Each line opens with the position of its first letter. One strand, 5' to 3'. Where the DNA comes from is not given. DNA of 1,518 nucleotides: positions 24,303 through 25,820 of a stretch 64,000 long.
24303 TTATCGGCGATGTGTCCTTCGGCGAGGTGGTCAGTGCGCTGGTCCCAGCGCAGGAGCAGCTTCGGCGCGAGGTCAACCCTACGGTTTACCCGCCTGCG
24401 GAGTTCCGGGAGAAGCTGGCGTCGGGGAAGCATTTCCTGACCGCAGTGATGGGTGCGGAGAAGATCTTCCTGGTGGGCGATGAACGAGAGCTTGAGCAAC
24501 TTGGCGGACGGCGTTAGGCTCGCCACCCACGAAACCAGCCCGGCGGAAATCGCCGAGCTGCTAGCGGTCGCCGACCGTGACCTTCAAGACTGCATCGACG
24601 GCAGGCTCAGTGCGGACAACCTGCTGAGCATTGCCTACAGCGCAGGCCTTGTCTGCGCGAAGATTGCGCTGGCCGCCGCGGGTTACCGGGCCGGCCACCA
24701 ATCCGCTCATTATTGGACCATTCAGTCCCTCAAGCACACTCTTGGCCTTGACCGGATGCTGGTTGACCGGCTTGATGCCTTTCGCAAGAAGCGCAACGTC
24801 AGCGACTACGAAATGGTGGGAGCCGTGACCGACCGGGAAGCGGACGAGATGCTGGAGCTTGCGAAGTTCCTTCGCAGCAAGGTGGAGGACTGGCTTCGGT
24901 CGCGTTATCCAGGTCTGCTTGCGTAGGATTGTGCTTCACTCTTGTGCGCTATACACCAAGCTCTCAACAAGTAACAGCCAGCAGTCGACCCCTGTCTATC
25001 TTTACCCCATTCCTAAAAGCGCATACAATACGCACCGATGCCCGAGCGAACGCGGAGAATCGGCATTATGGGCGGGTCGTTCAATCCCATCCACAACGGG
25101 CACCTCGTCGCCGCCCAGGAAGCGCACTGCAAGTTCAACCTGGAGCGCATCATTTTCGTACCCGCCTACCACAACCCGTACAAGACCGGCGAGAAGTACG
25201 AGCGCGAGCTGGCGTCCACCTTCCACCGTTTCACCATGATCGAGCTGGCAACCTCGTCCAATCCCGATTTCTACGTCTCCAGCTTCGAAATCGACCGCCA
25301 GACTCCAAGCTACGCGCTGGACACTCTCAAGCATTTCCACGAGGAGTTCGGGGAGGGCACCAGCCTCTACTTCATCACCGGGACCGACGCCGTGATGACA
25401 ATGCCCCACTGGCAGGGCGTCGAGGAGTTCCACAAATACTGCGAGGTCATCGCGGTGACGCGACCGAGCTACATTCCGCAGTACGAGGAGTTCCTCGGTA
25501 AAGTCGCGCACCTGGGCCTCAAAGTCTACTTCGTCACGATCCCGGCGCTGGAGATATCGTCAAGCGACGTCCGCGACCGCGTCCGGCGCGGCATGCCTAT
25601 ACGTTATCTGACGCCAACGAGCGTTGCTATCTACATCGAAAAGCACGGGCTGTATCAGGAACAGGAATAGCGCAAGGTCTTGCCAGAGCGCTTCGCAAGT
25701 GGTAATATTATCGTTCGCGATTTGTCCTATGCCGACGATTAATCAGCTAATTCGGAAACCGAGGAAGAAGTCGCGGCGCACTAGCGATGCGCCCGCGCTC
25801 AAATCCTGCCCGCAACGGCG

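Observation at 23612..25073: MNT-HEPN toxin-antitoxin cassette inserted at the nadD 5' end, flanked by a ~70-nt imperfect direct repeat with a 21-nt identical core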

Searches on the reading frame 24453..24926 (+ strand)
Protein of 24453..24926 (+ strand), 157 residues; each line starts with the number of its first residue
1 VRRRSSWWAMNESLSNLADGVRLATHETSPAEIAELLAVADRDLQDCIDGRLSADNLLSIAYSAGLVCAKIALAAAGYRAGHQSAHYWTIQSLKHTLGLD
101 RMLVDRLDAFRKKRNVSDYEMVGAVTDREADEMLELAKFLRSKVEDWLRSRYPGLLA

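Call 5: search_protein_families(library=pfam, proteins=[window:24453-24926:+], max_evalue=0.01)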
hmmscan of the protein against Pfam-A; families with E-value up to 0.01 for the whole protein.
window:24453-24926:+ (157 aa): 0 families
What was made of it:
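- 24480..24926 (+): HEPN-like partner (PDC-M05B). It overlaps the MNT gene by 38 nt. No Pfam hit (call 5).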

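Call 28: search_protein_families(library=ncbifam, proteins=[window:24507-24926:+], max_evalue=0.01)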
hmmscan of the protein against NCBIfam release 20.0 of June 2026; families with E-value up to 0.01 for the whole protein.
window:24507-24926:+ (139 aa): 1 family
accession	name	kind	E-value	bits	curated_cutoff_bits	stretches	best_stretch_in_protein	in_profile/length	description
TIGR03472.1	HpnI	equivalog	0.0064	15.4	310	1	40-128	11-97/373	bacteriohopanetetrol glucosamine biosynthesis glycosyltransferase HpnI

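Call 29: search_protein_families(library=padloc, proteins=[window:24507-24926:+], max_evalue=0.01)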
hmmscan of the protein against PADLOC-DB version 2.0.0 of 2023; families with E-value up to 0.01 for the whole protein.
window:24507-24926:+ (139 aa): 7 families
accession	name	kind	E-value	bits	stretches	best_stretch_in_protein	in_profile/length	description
PDLC04377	PDC-M05B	-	2.8e-45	152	1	5-138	12-146/149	-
PDLC04374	PDC-M05B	-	1.2e-40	137.1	1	4-137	11-145/146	-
PDLC04379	PDC-M05B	-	2.4e-28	97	1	3-136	9-143/147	-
PDLC04378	PDC-M05B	-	2.4e-19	68.1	1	10-138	23-151/153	-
PDLC04373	PDC-M05B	-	2.1e-17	61.5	1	5-129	15-136/141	-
PDLC04376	PDC-M05B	-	7.2e-15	53.3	1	15-130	2-118/121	-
PDLC04381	PDC-M05B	-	4.3e-07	28.4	1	33-126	13-103/113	-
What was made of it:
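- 24480..24926 (+): PADLOC PDC-M05B E 3e-45 (call 29).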

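Call 61: search_solved_structures(query=A4, max_evalue=1, show_alignments=1)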
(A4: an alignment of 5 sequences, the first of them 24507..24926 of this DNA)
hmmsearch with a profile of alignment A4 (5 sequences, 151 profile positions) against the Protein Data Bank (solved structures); distinct sequences matched with E-value up to 1: 3.
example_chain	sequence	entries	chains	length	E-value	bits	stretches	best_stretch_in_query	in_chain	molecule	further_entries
4y6c_A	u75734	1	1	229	0.088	16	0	98-151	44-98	ANSERINA PUTATIVE KINESIN LIGHT chain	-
4y6w_A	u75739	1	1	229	0.18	15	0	99-151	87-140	NaB(AB)3ACb - light chain TPR-like repeats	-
9xbd_A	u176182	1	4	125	0.76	13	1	27-131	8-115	HEPN domain-containing protein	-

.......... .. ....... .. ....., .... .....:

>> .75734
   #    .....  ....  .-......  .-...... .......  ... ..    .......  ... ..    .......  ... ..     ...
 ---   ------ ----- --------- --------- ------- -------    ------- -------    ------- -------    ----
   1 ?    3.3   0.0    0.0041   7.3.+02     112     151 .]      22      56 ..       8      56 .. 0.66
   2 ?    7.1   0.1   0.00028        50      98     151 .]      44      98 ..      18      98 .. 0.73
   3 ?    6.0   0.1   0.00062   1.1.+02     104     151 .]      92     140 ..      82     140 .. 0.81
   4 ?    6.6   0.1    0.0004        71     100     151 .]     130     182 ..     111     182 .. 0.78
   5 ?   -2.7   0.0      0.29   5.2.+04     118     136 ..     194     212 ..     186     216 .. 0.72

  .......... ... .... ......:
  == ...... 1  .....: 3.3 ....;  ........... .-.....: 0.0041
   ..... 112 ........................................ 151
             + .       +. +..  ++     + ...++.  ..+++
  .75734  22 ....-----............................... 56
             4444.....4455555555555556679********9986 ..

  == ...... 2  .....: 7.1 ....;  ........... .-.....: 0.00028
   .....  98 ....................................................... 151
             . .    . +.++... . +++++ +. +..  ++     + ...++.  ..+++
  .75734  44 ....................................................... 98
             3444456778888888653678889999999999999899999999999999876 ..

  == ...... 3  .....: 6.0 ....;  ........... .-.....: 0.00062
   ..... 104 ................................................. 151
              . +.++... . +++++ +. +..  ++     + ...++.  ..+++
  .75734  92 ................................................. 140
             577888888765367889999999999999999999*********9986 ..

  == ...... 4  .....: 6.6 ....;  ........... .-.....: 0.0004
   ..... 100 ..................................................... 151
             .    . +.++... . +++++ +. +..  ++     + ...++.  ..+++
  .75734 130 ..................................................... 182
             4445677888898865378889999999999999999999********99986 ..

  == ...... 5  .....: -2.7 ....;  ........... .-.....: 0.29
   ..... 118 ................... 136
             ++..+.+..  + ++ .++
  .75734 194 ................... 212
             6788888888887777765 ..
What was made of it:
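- On MNT-HEPN toxin-antitoxin / PDC-M05: There is no Pfam HEPN hit (call 5), and the PDB profile hit to a HEPN protein has only E 0.76 (call 61).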

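Call 68: predict_structure(protein=window:24480-24923:+)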
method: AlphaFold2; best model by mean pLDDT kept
length: 148 residues; sequences in the alignment: 1
mean_pLDDT: 62.7   pTM: 0.57
mean pLDDT of the five models: 62.7, 55.0, 46.2, 45.8, 44.4
residues with pLDDT >= 90: 0; 70-90: 58; 50-70: 59; < 50: 31
segments of 3 or more residues with pLDDT < 50: 1-8, 10-12, 69-79, 109-113
pLDDT, mean of each block of 10 residues (from residue 1): 45 51 71 75 61 60 55 42 65 73 61 61 76 77 69
secondary structure, 60 per line:
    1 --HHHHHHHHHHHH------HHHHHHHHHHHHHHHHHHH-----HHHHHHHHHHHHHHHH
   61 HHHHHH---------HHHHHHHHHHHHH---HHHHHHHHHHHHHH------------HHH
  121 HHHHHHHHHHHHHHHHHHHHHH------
elements in order: H3-14 H21-39 H45-66 H76-88 H92-105 H118-142

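Call 71: fold_search(model_id=the predicted structure, library=pdb)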
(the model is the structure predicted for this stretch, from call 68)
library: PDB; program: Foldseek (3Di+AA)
matches with E <= 10: 425; with E <= 0.001: 0
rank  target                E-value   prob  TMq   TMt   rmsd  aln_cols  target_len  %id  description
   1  2hsb                  1.3e-02  1.00  0.57  0.65   5.0       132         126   20  Crystal structure of a hepn domain containing protein (af_0298) from archaeoglobus fulgidus at 1.95 A resolution (released 2006-08-15)
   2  3o10_A                1.1e-01  1.00  0.54  0.57   5.6       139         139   14  Crystal structure of the HEPN domain from human sacsin (released 2011-03-30)
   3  2b0h_MODEL_1_A        1.8e-01  0.72  0.37  0.39  12.0       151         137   15  Solution structure of VBS3 fragment of talin (released 2006-01-17)
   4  3o10_D                2.3e-01  0.99  0.57  0.61   5.3       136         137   12  Crystal structure of the HEPN domain from human sacsin (released 2011-03-30)
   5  6un8_B                2.6e-01  0.93  0.48  0.31   5.3       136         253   10  Wild type ANT bound to neomycin (released 2020-05-06)
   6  6nmk_A                2.9e-01  0.91  0.47  0.31   5.1       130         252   10  Binary complex structure of the T130K mutant of ANT-4'' with Neomycin (released 2020-01-15)
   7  6p06_A                3.2e-01  0.94  0.51  0.33   5.1       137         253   10  Ternary structure of the E52D mutant of ANT-4 with Neomycin and AMPCPP (released 2020-01-29)
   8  6p01_A                3.2e-01  0.90  0.47  0.30   5.2       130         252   11  Apo structure of the E52D mutant of ANT-4 (released 2020-01-29)
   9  6un8_A                3.2e-01  0.90  0.47  0.31   5.2       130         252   11  Wild type ANT bound to neomycin (released 2020-05-06)
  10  7bxo_H                3.6e-01  0.54  0.35  0.37   8.5       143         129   13  Crystal structure of the toxin-antitoxin with AMP-PNP (released 2020-09-30)
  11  6egc                  3.6e-01  0.33  0.31  0.31  11.6       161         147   17  Single-chain version of 2L4HC2_23 (PDB 5J0K) (released 2019-05-29)
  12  7ae6_B                3.7e-01  0.51  0.34  0.34   7.2       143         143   15  Crystal structure of di-AMPylated HEPN(R102A) toxin (released 2020-12-30)
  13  1wol                  3.9e-01  0.85  0.45  0.53   5.7       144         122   17  Crystal Structure of ST0689, an archaeal HEPN homologue (released 2005-11-22)
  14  7ae2_A                4.1e-01  0.66  0.41  0.42   7.0       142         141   15  Crystal structure of HEPN(H107A-Y109F) toxin in complex with MNT antitoxin (released 2020-12-30)
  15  1kny_A                4.6e-01  0.80  0.46  0.30   5.6       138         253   11  KANAMYCIN NUCLEOTIDYLTRANSFERASE (released 1996-08-17)
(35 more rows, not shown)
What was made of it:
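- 24480..24926 (+): The AF2 model is weak (pLDDT 62.7), but the top Foldseek hits are HEPN domains (2hsb, E 0.013, prob 1.0) (calls 68, 71).
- On MNT-HEPN toxin-antitoxin / PDC-M05: Its top Foldseek hits are HEPN domains, but with E 0.013-0.1 (calls 68, 71).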

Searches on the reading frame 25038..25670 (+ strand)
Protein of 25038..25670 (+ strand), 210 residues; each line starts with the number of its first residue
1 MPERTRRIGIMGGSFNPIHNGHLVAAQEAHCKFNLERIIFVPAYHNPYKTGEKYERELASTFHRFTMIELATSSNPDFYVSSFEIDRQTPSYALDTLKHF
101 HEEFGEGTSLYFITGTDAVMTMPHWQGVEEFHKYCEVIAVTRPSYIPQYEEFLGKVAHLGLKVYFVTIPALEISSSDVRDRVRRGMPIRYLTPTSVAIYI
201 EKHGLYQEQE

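Call 5: search_protein_families(library=pfam, proteins=[window:25038-25670:+], max_evalue=0.01)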
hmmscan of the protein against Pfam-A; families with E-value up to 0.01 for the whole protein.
window:25038-25670:+ (210 aa): 1 family
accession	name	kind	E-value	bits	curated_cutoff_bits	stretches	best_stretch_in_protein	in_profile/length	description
PF01467.32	CTP_transf_like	-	5.5e-21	75.6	21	1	10-181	1-133/133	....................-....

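Call 11: find_related_loci(query=window:25038-25670:+, collection=genome_contigs, flank=8000)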
Query window:25038-25670:+ (210 aa) in genome_contigs; peptide patterns used: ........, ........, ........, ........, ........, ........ (x = any residue, [..] = any of these).
41 stretches matched a pattern; 4 encode a relative of the query (tblastn E <= 1e-3); 4 distinct loci.
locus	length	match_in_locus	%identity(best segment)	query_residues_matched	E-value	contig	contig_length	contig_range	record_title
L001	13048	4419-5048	91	1-210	4e-132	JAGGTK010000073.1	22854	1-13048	MAG: bacterium isolate AUK046 PB_MANV_046_c_000000000222, whole genome shotgun sequence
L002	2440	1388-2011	83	1-208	2e-127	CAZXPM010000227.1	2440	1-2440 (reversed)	MAG TPA_asm: uncultured Planctomycetales bacterium isolate binchicken_co355_82 genome assembly, contig: NODE_55864_lengt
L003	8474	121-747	89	1-209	1e-131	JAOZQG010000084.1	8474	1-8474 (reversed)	MAG: bacterium isolate GMC4.metabat2.94 GMC4_13534_length_8474_cov_7.368452, whole genome shotgun sequence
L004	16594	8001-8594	39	7-209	7e-43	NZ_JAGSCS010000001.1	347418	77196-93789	Proteiniclasticum sediminis strain BAD-10 BAD-10_scaffold1, whole genome shotgun sequence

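Call 22: find_related_loci(query=A3, collection=metagenome_contigs, flank=7000)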
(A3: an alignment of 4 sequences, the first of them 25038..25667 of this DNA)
Query A3 (210 aa) in metagenome_contigs; peptide patterns used: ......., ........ (x = any residue, [..] = any of these).
600 stretches matched a pattern (row limit reached: there are more); 379 encode a relative of the query (tblastn E <= 1e-3); the best 80 are kept; 80 distinct loci.
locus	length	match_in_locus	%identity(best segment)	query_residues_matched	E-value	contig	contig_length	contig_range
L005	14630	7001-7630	94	1-210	3e-136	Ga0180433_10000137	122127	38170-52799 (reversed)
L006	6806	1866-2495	91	1-210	6e-131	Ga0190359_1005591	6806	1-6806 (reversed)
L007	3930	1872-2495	89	1-208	3e-131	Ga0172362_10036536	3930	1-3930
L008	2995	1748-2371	83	1-208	2e-124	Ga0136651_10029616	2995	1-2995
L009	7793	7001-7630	80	1-210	1e-115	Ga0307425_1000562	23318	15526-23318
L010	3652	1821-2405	48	6-207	6e-58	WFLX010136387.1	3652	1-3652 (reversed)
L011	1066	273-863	46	6-207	3e-61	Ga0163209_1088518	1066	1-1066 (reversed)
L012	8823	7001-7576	47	10-208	5e-55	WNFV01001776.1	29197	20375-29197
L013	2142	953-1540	44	5-207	1e-54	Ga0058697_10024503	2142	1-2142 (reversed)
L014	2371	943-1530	45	2-208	2e-54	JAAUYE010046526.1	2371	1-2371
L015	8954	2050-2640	47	3-206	1e-53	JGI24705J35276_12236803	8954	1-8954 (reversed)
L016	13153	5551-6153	43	4-207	7e-53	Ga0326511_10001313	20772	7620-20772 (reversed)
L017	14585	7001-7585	44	3-208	1e-52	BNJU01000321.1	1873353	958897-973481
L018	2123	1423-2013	44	5-207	2e-53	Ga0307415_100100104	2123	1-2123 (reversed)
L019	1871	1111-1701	46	6-209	2e-53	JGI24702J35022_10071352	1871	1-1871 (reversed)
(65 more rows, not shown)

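Call 27: find_encoding_contigs(protein=window:25038-25670:+, flank=6000, max_places=10)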
Protein window:25038-25670:+ (210 aa): no gene with exactly this product is on record in the collection.

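Call 28: search_protein_families(library=ncbifam, proteins=[L001:2169-3173:+, L005:4812-5798:+], max_evalue=0.01)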
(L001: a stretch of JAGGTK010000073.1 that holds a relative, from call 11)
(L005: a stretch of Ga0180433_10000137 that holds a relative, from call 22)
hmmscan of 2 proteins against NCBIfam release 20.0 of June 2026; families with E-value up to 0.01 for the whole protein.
L001:2169-3173:+ (334 aa): 0 families

L005:4812-5798:+ (328 aa): 0 families

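Call 29: search_protein_families(library=padloc, proteins=[L001:2169-3173:+, L005:4812-5798:+], max_evalue=0.01)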
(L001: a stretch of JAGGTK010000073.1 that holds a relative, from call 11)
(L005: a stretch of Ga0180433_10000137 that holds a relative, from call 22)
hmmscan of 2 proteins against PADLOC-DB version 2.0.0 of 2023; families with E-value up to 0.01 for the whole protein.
L001:2169-3173:+ (334 aa): 1 family
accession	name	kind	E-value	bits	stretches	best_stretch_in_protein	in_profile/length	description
PDLC04944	PDC-S18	-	0.0016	15.9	1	14-113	11-102/307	-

L005:4812-5798:+ (328 aa): 0 families

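Call 84: find_encoding_contigs(protein=window:25068-25670:+, flank=4000, max_places=10)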
Protein window:25068-25670:+ (200 aa): no gene with exactly this product is on record in the collection.
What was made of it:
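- Tried and rejected: Strain variants by exact look-up of the window's NadD (210 aa and 200 aa forms): not on record (calls 27, 84).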
